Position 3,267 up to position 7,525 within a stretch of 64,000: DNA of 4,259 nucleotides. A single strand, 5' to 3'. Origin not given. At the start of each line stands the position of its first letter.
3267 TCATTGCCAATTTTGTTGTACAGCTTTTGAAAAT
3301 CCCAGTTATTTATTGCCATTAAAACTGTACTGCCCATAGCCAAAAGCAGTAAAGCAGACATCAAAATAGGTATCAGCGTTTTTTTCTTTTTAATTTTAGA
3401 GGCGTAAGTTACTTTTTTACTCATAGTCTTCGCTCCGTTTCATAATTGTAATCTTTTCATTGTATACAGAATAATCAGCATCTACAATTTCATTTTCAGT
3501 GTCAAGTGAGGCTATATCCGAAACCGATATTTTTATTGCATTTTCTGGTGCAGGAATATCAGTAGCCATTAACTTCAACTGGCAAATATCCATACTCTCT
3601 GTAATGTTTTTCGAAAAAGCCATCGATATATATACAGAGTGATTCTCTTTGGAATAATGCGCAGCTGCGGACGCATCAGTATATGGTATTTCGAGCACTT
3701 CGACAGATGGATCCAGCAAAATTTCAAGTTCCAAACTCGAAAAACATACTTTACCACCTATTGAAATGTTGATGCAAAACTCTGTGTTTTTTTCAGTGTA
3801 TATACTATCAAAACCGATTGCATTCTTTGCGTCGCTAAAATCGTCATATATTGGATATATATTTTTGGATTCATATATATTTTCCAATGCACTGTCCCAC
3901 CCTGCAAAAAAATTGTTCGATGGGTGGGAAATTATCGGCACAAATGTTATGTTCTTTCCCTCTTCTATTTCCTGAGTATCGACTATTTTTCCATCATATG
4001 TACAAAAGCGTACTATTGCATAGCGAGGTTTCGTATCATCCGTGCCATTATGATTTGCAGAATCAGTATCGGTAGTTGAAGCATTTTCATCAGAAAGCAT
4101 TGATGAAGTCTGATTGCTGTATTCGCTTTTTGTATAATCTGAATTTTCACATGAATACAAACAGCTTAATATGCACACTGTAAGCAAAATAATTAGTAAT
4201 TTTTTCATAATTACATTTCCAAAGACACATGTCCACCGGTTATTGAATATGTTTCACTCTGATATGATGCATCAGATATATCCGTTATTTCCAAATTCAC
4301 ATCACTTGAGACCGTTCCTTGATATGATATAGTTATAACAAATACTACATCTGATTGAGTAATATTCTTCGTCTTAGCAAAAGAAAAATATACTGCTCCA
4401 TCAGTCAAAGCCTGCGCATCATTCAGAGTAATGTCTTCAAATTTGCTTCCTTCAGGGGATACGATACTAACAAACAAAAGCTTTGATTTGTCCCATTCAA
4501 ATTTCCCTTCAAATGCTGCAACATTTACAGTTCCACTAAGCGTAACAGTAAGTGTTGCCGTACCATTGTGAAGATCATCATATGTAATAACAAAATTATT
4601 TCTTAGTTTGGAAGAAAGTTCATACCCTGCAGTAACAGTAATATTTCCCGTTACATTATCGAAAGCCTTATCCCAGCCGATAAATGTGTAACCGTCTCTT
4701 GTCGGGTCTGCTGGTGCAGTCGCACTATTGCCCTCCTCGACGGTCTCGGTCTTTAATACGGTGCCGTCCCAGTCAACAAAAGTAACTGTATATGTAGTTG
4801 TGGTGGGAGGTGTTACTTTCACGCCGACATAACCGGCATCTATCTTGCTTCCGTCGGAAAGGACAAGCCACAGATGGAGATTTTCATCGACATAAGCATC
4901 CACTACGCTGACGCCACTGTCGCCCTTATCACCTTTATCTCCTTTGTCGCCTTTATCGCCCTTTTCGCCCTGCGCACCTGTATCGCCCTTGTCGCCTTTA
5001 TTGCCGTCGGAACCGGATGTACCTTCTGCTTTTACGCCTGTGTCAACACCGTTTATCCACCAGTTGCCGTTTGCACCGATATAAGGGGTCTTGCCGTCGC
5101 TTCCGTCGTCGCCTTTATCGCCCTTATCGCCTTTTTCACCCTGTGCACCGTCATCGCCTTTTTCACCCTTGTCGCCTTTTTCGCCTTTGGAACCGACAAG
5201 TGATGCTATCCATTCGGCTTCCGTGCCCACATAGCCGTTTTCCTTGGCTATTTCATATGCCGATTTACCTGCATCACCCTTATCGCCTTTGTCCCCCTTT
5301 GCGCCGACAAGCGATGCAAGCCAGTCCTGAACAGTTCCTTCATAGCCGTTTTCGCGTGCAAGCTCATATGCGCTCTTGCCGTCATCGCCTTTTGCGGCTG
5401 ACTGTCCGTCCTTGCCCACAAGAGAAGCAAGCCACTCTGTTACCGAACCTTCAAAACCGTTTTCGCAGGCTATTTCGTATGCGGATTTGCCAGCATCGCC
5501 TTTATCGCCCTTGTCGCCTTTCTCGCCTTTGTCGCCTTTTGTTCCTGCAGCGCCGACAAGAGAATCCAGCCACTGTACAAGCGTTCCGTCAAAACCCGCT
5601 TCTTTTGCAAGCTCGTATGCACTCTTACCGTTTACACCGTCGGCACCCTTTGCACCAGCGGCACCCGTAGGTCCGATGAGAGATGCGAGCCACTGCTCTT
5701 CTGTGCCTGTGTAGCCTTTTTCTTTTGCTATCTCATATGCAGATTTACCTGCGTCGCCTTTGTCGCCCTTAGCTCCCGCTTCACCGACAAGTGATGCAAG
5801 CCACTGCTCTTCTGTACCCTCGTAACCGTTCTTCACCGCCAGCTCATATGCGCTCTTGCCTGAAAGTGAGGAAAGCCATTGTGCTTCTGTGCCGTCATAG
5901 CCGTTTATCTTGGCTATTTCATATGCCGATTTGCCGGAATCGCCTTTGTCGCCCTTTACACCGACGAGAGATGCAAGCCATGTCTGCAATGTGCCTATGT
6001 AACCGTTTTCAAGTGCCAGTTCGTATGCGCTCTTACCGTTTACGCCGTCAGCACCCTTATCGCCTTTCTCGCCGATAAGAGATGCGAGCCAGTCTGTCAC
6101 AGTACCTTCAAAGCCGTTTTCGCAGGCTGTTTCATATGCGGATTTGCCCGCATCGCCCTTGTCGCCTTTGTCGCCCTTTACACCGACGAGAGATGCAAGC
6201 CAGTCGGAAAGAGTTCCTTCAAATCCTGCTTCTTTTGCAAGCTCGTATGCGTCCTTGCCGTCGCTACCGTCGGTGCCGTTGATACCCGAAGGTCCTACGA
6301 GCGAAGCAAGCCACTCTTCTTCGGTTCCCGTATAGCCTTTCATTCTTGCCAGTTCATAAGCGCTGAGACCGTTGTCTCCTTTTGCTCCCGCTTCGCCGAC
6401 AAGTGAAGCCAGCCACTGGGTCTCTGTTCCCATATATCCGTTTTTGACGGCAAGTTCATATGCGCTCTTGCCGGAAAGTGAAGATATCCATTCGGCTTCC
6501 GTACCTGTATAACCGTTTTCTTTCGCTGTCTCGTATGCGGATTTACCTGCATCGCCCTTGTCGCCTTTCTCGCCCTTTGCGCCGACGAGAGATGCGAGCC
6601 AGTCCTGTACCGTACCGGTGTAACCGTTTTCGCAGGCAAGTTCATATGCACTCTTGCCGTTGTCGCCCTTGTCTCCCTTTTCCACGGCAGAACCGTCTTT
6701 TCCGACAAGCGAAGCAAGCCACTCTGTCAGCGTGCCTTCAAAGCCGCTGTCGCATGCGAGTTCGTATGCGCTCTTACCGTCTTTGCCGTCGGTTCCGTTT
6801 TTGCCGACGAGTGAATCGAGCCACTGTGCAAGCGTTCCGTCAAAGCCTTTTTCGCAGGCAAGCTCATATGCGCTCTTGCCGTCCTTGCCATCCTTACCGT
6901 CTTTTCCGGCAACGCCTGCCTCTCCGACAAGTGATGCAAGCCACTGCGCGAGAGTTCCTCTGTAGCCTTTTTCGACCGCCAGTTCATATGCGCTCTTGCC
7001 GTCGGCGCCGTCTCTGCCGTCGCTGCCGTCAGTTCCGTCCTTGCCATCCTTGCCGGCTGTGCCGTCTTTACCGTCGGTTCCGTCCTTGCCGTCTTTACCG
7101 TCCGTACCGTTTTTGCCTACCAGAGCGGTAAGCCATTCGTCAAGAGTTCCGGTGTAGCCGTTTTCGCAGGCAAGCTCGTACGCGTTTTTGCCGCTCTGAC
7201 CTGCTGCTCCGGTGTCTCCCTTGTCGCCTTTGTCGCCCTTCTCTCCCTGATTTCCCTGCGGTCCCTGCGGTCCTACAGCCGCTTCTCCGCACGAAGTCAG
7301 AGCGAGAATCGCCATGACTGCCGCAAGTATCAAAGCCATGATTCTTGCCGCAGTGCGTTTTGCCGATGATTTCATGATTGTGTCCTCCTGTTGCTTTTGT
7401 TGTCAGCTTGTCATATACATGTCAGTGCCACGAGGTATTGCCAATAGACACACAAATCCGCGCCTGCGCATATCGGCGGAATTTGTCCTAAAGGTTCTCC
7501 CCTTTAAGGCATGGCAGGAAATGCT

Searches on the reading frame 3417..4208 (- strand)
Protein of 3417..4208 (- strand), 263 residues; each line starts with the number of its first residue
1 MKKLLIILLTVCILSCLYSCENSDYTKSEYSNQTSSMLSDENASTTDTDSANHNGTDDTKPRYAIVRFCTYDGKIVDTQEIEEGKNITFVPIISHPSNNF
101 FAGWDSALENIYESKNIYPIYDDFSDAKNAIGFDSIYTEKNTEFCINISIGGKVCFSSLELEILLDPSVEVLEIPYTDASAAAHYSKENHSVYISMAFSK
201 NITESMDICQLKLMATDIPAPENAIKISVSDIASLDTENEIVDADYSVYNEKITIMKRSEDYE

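Call 5: search_protein_families(library=pfam, proteins=[window:3417-4208:-], max_evalue=0.01)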
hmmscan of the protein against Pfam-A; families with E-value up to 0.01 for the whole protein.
window:3417-4208:- (263 aa): 0 families

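Call 50: search_protein_families(library=ncbifam, proteins=[window:3417-4208:-], max_evalue=0.01)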
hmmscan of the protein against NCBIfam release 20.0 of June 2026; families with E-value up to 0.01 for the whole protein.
window:3417-4208:- (263 aa): 2 families
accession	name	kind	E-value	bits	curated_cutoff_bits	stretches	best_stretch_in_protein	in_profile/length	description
TIGR04454.1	Lepto_4Cys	hypoth_equivalog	0.0014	19.1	35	1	1-51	1-51/92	TIGR04454 family lipoprotein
NF053689.1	BamJ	equivalog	0.0081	16.4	100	0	1-44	1-48/184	BamJ family beta-barrel-assembly machinery protein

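Call 55: find_encoding_contigs(protein=window:3417-4208:-, flank=6000, max_places=10)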
Protein window:3417-4208:- (263 aa): 21 contigs read that carry it; 10 places shown.
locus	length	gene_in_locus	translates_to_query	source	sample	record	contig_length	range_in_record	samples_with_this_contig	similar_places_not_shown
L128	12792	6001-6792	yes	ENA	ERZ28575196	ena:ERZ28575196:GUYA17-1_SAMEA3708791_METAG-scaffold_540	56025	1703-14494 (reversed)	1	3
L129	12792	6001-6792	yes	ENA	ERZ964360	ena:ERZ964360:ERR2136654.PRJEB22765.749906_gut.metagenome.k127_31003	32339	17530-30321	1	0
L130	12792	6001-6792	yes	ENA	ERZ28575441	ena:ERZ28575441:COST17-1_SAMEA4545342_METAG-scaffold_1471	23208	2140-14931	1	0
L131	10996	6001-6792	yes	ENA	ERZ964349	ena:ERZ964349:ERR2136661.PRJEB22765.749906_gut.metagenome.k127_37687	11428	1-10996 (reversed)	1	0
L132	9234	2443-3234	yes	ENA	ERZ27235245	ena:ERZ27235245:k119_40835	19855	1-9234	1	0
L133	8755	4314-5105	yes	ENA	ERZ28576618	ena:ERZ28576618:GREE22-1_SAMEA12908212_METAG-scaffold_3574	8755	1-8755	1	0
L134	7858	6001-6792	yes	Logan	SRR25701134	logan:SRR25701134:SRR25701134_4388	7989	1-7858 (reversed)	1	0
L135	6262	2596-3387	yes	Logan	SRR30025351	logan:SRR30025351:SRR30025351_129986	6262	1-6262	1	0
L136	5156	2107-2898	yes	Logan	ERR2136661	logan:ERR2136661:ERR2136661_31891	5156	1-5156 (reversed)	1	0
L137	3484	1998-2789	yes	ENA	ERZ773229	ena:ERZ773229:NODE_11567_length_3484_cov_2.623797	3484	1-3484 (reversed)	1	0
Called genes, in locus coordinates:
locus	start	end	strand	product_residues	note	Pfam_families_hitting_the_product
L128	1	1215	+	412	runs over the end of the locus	-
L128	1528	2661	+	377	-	PF14659:Phage_int_SAM_3, PF00589:Phage_integrase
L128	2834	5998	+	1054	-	-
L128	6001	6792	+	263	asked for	-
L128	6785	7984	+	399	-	-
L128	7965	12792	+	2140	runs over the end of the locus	-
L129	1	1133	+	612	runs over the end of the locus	-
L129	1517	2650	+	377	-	PF14659:Phage_int_SAM_3, PF00589:Phage_integrase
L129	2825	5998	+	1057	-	-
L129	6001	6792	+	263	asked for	-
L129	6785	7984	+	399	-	-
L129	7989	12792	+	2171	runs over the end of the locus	PF12799:LRR_4 (faint), PF13855:LRR_8 (faint), PF23598:LRR_14 (faint), PF09479:Flg_new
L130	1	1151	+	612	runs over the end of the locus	-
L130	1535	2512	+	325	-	-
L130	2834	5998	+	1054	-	-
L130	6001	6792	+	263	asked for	-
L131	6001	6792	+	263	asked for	-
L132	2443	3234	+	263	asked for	-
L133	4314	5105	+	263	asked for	-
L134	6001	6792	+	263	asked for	-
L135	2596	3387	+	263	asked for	-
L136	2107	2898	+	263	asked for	-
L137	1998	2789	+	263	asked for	-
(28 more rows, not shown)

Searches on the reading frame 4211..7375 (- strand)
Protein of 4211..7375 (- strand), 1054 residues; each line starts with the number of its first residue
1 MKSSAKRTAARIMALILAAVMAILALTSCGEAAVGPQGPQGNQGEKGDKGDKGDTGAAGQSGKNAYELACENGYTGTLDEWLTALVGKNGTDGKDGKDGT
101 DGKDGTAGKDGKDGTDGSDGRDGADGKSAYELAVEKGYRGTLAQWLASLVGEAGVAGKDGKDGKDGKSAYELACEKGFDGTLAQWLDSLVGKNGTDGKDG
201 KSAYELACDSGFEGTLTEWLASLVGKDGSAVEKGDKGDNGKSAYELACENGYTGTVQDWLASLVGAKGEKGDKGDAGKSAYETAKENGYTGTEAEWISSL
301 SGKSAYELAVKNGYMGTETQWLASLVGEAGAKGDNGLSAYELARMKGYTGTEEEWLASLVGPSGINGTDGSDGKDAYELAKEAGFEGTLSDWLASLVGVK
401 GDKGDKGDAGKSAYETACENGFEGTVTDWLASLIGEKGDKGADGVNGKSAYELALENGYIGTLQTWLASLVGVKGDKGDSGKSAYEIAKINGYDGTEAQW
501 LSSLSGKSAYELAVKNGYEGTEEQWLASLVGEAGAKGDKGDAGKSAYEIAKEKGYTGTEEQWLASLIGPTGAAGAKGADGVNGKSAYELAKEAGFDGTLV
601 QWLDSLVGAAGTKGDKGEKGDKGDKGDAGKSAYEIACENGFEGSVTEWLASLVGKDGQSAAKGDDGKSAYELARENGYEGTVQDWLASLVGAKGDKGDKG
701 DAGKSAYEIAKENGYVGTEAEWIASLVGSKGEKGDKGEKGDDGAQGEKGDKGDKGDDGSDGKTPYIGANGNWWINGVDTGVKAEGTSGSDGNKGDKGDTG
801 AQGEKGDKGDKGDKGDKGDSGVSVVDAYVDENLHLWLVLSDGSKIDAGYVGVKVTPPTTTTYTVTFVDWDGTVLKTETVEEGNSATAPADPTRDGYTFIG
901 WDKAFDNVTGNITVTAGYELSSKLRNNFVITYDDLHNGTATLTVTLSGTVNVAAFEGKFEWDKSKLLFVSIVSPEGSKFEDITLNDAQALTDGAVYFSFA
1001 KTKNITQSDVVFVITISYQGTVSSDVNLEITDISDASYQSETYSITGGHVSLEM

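Call 5: search_protein_families(library=pfam, proteins=[window:4211-7375:-], max_evalue=0.01)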
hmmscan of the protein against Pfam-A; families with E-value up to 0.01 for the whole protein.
window:4211-7375:- (1054 aa): 4 families
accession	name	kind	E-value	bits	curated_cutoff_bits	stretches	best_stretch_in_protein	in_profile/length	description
PF01391.23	Collagen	-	4.8e-26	90.8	27.2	4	87-126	16-55/60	Collagen triple helix repeat (20 copies)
PF09479.16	Flg_new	-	1e-10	42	27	1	862-906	1-43/65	Listeria-Bacteroides repeat domain (List_Bact_rpt)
PF11154.13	DUF2934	-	0.0012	18.9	22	0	376-394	10-30/37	Protein of unknown function (DUF2934)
PF17535.7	DUF5454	-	0.0027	17.6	25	0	454-493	123-160/221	Family of unknown function (DUF5454)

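Call 50: search_protein_families(library=ncbifam, proteins=[window:4211-7375:-], max_evalue=0.01)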
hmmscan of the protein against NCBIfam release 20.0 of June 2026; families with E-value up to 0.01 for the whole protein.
window:4211-7375:- (1054 aa): 7 families
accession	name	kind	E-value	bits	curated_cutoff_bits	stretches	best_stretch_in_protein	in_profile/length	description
NF038329.2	gly_rich_SclB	equivalog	2.2e-41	142.2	325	5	35-203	171-343/442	LPXTG-anchored collagen-like adhesin Scl2/SclB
NF038330.1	adhesin_SclA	exception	2.9e-32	112.8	400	3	690-821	107-231/405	LPXTG-anchored collagen-like adhesin Scl1/SclA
NF046116.1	adhesin_Lcl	equivalog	9.8e-30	103.4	500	6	608-819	57-263/431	collagen-like adhesin Lcl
NF038313.3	HisXaaSer_A4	exception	8e-07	29.9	55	0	719-772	41-93/93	His-Xaa-Ser repeat protein HxsA4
TIGR03798.1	leader_Nif11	subfamily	0.0003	21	32.3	0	372-392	28-48/68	Nif11-like leader peptide family RiPP precursor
TIGR02543.1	List_Bact_rpt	repeat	0.0017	18.6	20.95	1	891-917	1-27/44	TIGR02543 family repeat protein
TIGR03879.1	near_KaiC_dom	domain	0.0059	17.1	65.1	0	524-556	16-48/91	probable regulatory domain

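Call 54: find_encoding_contigs(protein=window:4211-7375:-, flank=2500, max_places=10)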
Protein window:4211-7375:- (1054 aa): 3 contigs read that carry it; 1 place shown.
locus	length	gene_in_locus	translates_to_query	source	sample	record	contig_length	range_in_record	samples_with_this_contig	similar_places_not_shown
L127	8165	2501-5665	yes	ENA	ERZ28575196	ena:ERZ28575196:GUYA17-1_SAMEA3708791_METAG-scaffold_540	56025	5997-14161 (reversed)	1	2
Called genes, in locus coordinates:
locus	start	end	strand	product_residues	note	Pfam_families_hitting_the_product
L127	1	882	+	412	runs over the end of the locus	-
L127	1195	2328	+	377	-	PF14659:Phage_int_SAM_3, PF00589:Phage_integrase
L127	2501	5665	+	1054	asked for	-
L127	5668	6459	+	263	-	-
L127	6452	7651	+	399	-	-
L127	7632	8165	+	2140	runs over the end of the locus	-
